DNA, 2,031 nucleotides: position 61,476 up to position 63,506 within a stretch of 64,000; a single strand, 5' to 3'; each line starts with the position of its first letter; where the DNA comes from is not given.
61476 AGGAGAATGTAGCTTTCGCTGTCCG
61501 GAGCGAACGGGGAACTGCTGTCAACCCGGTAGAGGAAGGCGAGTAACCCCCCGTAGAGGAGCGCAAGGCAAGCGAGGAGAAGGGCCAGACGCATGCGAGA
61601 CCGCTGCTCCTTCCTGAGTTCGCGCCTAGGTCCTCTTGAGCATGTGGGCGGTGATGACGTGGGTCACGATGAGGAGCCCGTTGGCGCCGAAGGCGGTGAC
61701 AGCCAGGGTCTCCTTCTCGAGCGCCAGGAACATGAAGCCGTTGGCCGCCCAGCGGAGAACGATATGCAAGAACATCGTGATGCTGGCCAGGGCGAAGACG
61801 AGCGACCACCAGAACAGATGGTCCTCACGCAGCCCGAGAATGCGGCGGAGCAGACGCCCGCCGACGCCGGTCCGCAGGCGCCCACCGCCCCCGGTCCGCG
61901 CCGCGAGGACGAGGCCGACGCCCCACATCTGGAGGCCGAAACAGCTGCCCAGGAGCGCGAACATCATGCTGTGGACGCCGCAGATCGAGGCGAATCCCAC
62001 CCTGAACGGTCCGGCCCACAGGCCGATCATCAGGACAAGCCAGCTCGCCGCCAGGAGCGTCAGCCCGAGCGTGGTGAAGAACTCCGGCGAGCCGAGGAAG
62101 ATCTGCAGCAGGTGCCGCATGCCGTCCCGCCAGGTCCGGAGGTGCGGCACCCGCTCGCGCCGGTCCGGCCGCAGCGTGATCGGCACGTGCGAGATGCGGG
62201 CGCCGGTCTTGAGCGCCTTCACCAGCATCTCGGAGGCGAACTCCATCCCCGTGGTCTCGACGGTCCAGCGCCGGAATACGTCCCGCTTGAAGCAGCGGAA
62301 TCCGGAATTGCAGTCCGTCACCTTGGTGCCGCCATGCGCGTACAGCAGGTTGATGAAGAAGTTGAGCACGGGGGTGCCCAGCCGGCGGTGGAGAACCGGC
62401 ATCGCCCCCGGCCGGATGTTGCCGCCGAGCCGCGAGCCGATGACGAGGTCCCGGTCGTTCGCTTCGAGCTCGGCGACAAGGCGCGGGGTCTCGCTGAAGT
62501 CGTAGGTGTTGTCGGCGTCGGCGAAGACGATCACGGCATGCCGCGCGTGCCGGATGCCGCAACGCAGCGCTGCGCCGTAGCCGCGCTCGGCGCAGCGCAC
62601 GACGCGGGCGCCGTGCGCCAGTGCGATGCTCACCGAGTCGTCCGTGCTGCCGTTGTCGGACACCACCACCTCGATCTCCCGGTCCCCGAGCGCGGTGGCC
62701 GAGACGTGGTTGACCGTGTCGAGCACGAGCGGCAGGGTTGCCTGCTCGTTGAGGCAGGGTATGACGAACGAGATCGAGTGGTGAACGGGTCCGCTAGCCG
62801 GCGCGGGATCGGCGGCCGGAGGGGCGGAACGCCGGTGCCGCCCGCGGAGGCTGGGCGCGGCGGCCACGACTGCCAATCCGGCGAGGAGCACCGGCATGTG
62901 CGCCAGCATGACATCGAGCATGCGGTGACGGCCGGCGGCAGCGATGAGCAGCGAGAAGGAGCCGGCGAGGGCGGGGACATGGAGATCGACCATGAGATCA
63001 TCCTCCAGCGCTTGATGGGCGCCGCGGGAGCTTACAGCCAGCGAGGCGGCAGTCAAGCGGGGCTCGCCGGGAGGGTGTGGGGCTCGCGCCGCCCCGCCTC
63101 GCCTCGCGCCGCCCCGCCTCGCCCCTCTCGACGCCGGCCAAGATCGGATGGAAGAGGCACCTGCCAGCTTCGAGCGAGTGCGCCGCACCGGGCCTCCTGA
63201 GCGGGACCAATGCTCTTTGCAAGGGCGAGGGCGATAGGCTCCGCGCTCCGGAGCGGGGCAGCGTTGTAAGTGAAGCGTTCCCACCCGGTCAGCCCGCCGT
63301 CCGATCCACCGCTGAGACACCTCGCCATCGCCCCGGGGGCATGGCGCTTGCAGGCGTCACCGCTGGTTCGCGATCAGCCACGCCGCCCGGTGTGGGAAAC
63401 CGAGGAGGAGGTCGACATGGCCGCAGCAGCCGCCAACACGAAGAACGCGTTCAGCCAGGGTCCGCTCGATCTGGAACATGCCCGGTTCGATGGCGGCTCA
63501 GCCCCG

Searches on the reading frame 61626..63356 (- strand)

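Call 11: search_protein_families(library=pfam, proteins=[window:61626-63356:-], max_evalue=0.001)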
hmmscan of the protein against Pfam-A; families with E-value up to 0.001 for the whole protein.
window:61626-63356:- (576 aa): 2 families
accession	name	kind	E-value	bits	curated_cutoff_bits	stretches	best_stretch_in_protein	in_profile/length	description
PF00535.33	Glycos_transf_2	-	1.4e-27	97.1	23.3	1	196-363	1-166/168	Glycosyl transferase family 2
PF13641.12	Glyco_tranf_2_3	-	1.8e-05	25.3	27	1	194-283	2-97/230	Glycosyltransferase like family 2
